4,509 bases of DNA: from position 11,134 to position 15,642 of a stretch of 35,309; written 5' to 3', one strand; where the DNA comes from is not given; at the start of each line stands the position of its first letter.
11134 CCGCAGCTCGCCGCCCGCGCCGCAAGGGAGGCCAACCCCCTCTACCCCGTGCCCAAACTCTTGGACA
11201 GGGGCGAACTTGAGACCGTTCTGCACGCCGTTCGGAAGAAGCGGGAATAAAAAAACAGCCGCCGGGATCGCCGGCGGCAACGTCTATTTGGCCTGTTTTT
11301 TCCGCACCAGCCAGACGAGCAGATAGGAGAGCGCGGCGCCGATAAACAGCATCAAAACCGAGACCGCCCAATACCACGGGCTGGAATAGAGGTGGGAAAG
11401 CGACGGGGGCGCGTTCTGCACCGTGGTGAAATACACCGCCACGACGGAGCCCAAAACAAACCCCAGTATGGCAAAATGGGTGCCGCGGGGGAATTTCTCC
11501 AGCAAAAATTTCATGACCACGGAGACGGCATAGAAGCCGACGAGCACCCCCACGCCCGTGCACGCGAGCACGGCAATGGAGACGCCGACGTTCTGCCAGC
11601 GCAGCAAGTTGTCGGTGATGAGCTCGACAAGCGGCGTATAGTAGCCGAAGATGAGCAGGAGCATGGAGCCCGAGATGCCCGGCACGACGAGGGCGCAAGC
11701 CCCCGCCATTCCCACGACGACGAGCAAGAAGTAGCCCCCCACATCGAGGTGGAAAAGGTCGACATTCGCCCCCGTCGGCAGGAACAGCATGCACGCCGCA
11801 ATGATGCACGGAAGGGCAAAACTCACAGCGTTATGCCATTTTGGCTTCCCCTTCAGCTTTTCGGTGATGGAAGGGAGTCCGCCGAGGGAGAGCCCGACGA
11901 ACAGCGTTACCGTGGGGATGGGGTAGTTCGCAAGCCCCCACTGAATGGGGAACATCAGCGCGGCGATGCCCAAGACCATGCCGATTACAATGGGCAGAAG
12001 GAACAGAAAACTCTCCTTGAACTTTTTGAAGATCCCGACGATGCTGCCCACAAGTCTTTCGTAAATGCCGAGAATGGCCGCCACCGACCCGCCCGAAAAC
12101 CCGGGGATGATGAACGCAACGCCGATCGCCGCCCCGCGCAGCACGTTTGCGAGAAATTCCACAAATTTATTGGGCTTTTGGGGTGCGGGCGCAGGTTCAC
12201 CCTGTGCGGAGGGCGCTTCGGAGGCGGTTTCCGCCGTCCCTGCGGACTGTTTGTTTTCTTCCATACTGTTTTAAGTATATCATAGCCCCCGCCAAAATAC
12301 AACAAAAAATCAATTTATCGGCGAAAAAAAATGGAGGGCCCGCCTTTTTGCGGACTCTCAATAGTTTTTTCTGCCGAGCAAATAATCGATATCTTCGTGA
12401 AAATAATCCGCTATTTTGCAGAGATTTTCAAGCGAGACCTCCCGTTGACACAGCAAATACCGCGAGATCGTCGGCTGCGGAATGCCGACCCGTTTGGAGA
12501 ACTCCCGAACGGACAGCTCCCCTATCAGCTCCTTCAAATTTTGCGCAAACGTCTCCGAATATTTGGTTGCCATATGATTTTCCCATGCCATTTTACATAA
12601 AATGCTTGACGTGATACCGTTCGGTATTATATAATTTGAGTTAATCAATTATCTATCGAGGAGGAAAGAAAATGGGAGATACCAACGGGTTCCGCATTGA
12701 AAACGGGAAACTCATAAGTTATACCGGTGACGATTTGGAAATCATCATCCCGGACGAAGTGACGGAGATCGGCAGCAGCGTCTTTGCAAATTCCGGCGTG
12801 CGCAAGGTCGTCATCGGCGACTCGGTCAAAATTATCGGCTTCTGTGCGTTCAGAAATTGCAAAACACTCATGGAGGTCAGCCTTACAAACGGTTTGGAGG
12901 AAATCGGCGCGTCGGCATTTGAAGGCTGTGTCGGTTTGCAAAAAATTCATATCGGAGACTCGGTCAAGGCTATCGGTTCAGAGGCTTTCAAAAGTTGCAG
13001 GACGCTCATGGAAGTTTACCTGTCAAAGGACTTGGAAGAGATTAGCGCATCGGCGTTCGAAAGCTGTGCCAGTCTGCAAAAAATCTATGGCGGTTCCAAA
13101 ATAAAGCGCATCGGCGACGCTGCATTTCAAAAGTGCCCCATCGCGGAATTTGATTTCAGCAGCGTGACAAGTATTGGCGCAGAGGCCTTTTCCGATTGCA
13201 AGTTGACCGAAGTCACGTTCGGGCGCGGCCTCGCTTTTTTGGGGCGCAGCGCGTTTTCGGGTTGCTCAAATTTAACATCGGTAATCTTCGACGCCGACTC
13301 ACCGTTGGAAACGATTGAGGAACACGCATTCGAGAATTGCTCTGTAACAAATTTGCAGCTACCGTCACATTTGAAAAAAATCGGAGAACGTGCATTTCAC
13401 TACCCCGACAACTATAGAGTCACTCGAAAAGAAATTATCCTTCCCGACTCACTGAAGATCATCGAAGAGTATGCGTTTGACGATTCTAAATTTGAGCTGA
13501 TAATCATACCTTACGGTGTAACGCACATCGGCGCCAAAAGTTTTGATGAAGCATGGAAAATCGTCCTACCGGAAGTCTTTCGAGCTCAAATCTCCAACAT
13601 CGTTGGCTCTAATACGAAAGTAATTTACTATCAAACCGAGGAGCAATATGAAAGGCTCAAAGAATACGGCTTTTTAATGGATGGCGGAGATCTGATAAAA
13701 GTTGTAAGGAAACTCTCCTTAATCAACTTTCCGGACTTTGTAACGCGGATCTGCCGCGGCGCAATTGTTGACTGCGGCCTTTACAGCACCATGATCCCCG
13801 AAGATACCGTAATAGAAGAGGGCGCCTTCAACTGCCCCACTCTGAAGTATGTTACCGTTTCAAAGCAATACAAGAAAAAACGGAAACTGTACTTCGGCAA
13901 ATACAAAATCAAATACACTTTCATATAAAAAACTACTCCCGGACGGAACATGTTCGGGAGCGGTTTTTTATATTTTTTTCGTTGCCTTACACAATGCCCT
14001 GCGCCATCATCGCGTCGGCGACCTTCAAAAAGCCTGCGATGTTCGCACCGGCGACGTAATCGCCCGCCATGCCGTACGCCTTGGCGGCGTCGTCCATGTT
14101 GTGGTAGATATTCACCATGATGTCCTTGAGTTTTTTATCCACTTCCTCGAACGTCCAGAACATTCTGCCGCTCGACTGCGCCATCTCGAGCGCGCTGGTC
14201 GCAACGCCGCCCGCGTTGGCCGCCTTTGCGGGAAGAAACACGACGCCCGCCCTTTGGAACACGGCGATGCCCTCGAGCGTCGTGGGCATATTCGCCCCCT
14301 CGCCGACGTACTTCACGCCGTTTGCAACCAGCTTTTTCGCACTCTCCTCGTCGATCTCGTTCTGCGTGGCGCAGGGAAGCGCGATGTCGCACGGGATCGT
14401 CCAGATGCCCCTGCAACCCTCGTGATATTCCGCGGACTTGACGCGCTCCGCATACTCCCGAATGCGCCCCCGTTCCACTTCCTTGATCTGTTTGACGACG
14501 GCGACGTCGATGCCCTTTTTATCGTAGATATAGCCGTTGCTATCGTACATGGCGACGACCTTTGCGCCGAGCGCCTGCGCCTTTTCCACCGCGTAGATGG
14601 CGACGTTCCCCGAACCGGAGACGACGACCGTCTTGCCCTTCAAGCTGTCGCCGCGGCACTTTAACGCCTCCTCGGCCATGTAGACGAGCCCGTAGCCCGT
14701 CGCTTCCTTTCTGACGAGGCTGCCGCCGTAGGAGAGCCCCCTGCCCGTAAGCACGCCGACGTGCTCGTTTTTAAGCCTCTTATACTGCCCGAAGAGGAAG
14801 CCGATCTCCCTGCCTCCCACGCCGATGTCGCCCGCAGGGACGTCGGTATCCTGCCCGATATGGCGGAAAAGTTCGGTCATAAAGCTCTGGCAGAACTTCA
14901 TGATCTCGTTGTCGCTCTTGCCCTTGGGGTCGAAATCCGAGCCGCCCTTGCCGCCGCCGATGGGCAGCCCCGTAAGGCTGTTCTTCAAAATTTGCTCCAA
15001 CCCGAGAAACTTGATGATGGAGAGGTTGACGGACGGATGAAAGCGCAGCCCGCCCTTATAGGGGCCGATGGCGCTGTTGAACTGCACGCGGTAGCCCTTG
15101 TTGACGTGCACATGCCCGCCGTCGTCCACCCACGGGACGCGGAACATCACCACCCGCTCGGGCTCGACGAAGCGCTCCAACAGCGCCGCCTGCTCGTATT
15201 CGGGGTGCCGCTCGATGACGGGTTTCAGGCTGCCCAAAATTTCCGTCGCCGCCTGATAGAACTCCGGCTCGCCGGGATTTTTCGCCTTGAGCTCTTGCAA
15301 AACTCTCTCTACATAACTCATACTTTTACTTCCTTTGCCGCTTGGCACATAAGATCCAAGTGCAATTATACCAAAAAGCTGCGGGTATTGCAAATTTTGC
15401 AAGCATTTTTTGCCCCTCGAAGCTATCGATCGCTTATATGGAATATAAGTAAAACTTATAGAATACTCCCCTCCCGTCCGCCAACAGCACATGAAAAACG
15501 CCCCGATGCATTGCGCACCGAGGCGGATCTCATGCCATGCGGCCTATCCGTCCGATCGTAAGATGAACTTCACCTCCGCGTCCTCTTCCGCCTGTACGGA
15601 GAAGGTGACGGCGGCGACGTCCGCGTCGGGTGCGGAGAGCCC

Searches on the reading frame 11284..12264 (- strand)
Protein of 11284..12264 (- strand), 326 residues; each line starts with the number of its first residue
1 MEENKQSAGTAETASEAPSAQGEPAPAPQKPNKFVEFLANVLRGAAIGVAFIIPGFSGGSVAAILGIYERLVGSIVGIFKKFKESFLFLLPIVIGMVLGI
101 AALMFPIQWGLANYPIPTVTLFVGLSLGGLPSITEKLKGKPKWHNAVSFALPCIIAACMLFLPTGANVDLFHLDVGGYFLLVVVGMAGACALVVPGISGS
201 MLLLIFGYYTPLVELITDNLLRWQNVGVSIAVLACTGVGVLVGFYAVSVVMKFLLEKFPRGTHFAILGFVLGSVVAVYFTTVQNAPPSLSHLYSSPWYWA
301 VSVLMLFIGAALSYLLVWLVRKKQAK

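Call 15: search_protein_families(library=ncbifam, proteins=[window:11284-12264:-], max_evalue=0.00001)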
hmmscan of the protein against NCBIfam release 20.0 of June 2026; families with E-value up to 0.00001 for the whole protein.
window:11284-12264:- (326 aa): 2 families
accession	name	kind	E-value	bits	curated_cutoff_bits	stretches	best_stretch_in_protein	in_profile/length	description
NF052563.1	PlprenPhTpPopt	equivalog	1.7e-43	149.1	400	1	38-316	5-274/277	polyprenyl-phosphate transporter PopT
NF052564.1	PlprenPhTpVIBCH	equivalog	3.3e-26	92.3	400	1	36-277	2-240/303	polyprenyl-phosphate transporter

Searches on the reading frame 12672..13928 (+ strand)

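Call 15: search_protein_families(library=ncbifam, proteins=[window:12672-13928:+], max_evalue=0.00001)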
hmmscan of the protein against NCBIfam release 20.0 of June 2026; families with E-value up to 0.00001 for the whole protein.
window:12672-13928:+ (418 aa): 2 families
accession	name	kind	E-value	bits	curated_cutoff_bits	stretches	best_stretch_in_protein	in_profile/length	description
NF047961.1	adhesin_HupY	equivalog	7.7e-31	107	1250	2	36-173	181-318/978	leucine-rich repeat adhesin HupY/LrrG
NF045861.1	glide_Gli349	exception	1.2e-17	62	1750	0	89-158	2679-2747/3169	gliding machinery surface structure protein Gli349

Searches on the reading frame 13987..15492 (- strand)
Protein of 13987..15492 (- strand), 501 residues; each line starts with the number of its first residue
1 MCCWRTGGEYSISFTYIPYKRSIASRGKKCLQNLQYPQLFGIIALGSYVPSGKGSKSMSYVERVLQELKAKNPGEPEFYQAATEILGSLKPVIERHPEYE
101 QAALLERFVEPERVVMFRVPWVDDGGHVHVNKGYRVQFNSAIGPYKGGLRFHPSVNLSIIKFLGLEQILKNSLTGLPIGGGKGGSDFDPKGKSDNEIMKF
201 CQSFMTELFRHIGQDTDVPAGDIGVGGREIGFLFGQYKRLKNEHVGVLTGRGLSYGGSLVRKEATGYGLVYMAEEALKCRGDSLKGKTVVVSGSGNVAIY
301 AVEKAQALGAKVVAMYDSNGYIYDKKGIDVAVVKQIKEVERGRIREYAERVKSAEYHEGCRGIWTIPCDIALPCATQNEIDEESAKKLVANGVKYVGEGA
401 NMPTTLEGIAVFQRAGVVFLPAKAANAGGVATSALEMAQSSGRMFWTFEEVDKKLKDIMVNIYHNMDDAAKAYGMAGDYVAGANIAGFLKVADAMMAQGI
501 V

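Call 15: search_protein_families(library=ncbifam, proteins=[window:13987-15492:-], max_evalue=0.00001)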
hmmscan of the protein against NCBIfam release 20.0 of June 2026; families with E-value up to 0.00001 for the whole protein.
window:13987-15492:- (501 aa): 5 families
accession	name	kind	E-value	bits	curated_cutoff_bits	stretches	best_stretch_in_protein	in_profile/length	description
NF006929.0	PRK09414.1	equivalog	3.8e-230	764.4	536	1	57-501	3-445/445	NADP-specific glutamate dehydrogenase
NF010634.0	PRK14031.1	equivalog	7e-184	611.4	822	1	63-501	5-444/444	NADP-specific glutamate dehydrogenase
NF010633.0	PRK14030.1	subfamily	2.6e-181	603.6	743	1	61-501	3-445/445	glutamate dehydrogenase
NF040817.1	GdhA_Arch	equivalog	9.5e-71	239.1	750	1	103-501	26-417/419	glutamate dehydrogenase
NF041398.1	GluDhGdhB_Halo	equivalog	1e-67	228.9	620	1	103-500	23-408/410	glutamate dehydrogenase GdhB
